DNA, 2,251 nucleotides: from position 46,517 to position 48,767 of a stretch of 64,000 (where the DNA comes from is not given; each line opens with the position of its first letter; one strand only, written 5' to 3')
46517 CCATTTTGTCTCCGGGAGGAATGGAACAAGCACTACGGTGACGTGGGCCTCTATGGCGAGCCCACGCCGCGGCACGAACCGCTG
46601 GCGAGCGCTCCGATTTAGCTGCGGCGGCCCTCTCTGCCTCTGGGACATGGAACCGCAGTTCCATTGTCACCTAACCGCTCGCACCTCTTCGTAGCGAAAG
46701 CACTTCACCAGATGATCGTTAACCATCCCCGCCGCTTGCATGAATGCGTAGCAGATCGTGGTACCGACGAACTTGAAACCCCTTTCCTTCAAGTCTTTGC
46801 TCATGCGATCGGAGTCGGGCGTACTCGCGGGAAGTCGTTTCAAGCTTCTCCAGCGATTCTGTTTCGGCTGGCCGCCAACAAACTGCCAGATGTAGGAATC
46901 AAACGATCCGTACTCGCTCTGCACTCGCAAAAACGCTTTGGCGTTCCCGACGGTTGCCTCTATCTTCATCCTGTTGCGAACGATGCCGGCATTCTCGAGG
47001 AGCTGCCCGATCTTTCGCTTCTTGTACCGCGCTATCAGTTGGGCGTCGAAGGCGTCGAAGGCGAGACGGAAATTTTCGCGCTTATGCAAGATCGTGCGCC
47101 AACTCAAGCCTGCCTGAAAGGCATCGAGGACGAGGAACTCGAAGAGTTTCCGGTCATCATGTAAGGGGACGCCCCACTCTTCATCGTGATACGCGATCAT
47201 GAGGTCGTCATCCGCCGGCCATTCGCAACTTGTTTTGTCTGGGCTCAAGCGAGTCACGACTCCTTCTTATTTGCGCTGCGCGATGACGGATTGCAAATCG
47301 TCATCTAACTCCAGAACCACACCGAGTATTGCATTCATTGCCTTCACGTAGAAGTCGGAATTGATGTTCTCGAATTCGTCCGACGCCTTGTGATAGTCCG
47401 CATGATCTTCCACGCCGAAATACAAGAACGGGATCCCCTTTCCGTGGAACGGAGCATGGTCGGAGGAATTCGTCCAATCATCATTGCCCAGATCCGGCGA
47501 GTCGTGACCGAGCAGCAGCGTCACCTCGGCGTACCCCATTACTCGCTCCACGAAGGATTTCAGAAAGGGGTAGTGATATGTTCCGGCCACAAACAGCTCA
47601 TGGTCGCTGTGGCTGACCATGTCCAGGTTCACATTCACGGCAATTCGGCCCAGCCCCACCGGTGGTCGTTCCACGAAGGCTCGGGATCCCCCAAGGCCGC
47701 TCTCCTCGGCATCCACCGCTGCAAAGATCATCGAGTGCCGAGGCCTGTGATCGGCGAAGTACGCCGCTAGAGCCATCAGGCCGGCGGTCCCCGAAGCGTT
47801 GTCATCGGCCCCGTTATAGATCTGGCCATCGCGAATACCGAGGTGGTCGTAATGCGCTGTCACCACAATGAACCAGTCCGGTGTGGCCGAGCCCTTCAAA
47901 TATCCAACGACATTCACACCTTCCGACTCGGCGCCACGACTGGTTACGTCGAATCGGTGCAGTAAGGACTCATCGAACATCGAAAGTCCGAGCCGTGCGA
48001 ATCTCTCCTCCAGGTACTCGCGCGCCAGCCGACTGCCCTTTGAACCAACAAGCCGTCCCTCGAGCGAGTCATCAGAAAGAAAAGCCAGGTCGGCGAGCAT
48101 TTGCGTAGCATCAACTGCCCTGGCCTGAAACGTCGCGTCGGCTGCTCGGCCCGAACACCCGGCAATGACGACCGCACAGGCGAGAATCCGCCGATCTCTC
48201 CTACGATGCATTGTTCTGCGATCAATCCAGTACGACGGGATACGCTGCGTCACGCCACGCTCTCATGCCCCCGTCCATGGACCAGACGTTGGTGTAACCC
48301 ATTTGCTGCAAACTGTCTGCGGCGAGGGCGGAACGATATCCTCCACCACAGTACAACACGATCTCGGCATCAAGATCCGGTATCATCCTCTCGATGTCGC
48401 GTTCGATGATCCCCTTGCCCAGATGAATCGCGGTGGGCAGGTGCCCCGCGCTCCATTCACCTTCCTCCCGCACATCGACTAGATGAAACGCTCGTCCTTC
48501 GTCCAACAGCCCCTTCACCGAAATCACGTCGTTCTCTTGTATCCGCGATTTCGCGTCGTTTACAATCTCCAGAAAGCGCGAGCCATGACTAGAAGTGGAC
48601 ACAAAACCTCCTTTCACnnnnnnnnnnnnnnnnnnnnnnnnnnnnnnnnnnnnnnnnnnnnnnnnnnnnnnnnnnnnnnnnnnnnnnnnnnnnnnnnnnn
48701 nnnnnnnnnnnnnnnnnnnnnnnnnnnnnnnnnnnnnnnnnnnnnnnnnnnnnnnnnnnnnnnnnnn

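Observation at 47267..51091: Mini LptF/G-like 3-TM protein overlapping a divergent LptB-like ATPase, inside a tightly packed amidohydrolase-rhodanese-M28 gene string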

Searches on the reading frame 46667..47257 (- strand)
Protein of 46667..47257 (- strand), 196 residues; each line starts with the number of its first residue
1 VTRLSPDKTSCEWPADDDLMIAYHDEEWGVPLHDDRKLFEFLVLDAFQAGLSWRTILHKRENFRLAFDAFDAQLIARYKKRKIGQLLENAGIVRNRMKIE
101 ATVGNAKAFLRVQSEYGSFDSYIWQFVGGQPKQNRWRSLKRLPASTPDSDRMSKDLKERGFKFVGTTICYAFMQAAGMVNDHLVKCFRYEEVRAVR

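Call 3: search_protein_families(library=pfam, proteins=[window:46667-47257:-], max_evalue=1)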
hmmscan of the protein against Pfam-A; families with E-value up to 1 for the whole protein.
window:46667-47257:- (196 aa): 1 family
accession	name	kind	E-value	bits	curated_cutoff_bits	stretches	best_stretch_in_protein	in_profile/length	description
PF03352.18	Adenine_glyco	-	1.5e-82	276.2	25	1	13-188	1-176/177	Methyladenine glycosylase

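Call 4: search_protein_families(library=ncbifam, proteins=[window:46667-47257:-], max_evalue=1)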
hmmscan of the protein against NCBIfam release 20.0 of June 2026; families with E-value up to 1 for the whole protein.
window:46667-47257:- (196 aa): 2 families
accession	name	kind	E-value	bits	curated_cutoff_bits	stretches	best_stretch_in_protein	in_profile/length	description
TIGR00624.1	tag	subfamily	1.2e-69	233.5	232.5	1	10-189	2-179/179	DNA-3-methyladenine glycosylase I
NF007678.0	PRK10353.1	equivalog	2.3e-67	226.1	349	1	10-190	3-183/189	DNA-3-methyladenine glycosylase I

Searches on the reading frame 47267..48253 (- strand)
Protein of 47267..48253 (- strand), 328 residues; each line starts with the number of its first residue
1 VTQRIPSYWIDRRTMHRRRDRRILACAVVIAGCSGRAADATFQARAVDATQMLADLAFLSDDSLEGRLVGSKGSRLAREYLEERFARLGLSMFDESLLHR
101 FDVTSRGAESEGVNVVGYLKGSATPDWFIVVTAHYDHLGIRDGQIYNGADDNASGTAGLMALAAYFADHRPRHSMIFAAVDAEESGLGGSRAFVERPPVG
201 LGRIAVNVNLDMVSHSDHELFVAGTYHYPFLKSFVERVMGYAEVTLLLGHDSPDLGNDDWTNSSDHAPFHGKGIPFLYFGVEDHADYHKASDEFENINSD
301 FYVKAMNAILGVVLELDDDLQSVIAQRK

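Call 3: search_protein_families(library=pfam, proteins=[window:47267-48253:-], max_evalue=1)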
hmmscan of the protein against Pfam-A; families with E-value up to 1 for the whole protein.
window:47267-48253:- (328 aa): 2 families
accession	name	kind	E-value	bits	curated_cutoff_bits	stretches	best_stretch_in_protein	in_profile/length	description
PF04389.22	Peptidase_M28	-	9.9e-39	133.5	21.3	1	114-311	1-191/193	Peptidase family M28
PF01546.33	Peptidase_M20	-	7.2e-05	23.2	24.6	1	143-200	26-82/206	Peptidase family M20/M25/M40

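Call 4: search_protein_families(library=ncbifam, proteins=[window:47267-48253:-], max_evalue=1)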
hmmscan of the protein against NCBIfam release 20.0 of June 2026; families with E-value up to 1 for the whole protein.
window:47267-48253:- (328 aa): 8 families
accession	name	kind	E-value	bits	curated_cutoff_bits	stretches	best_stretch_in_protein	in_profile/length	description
NF007568.0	PRK10199.1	equivalog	1.4e-07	31.1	298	1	64-278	44-275/346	aminopeptidase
NF045908.1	AminopepLapALeg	equivalog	2.1e-05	23.6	600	1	120-304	200-381/396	aminopeptidase LapA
NF009920.0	PRK13381.1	subfamily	0.0031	16.4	293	1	137-193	131-187/412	peptidase T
TIGR01910.1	DapE-ArgE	subfamily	0.0099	15.1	217.6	1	140-196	93-152/373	ArgE/DapE family deacylase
NF006399.0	PRK08651.1-2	equivalog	0.015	14.4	381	1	140-190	96-146/405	succinyl-diaminopimelate desuccinylase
TIGR01883.1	PepT-like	hypoth_equivalog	0.026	13.5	274.25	1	143-194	93-144/361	peptidase T-like protein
TIGR01900.1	dapE-gram_pos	equivalog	0.031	13.2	304.2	1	141-185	80-125/351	succinyl-diaminopimelate desuccinylase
NF002035.0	PRK00865.1-3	equivalog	0.24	11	328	1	206-242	165-201/267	glutamate racemase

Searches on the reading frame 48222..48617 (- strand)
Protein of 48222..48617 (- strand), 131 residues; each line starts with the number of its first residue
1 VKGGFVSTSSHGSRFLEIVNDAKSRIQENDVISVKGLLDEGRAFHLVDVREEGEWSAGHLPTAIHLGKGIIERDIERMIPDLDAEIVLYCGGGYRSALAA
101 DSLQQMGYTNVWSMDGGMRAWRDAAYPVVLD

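Call 3: search_protein_families(library=pfam, proteins=[window:48222-48617:-], max_evalue=1)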
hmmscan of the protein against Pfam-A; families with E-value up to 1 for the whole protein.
window:48222-48617:- (131 aa): 1 family
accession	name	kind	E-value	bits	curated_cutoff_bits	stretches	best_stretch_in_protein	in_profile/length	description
PF00581.25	Rhodanese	-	2.1e-21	76.7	22.2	1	34-123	5-101/102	Rhodanese-like domain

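Call 4: search_protein_families(library=ncbifam, proteins=[window:48222-48617:-], max_evalue=1)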
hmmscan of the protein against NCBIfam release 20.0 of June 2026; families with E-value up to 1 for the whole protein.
window:48222-48617:- (131 aa): 21 families
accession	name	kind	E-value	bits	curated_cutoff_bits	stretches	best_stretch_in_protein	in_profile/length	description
NF006444.0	PRK08762.1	equivalog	1.7e-26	92.8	449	1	18-129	6-115/387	molybdopterin-synthase adenylyltransferase MoeB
NF045521.1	rhoda_near_glyco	subfamily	7.7e-16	58.2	145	1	28-129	16-116/144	rhodanese homology domain-containing protein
NF001195.0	PRK00162.1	equivalog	3.7e-14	52.9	102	1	35-126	13-101/108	thiosulfate sulfurtransferase GlpE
NF005902.0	PRK07878.1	equivalog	4.2e-13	48.9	647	1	18-123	275-383/392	adenylyltransferase/sulfurtransferase MoeZ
NF041203.1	rhodanese_LYCAU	equivalog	6.5e-11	42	115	1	33-128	27-123/126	rhodanese-related (seleno)protein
TIGR02981.1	phageshock_pspE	exception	2.2e-09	37.5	126.3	1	43-116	18-91/101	thiosulfate sulfurtransferase PspE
NF007627.0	PRK10287.1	equivalog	6.3e-09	36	102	1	43-116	20-93/104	thiosulfate sulfurtransferase PspE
NF005646.0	PRK07411.1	equivalog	1.1e-08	34.7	633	1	21-127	276-385/390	molybdopterin-synthase adenylyltransferase MoeB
NF045694.1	seleno_TsoB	exception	8.7e-08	30.7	805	1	39-128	57-156/572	rhodanese/DsbD fusion-like selenoprotein TsoB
NF001133.1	PRK00142.1-1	equivalog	2e-07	30.8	170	1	42-120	120-202/229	oxygen-dependent tRNA uridine(34) hydroxylase TrhO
NF008750.0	PRK11784.1-2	equivalog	8.5e-07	28.4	241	2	83-124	87-128/346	tRNA 2-selenouridine(34) synthase MnmH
NF008752.0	PRK11784.1-4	equivalog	1.5e-06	27.3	266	2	73-124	78-131/357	tRNA 2-selenouridine(34) synthase MnmH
TIGR03167.1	tRNA_sel_U_synt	equivalog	3.7e-06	26.6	219.75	1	63-124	48-115/311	tRNA 2-selenouridine(34) synthase MnmH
NF003703.0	PRK05320.1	equivalog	4.2e-05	23.3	331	1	35-118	123-210/280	sulfurtransferase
TIGR04271.1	ThiI_C_thiazole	equivalog_domain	0.0016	18.5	70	1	45-111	28-96/101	thiazole biosynthesis protein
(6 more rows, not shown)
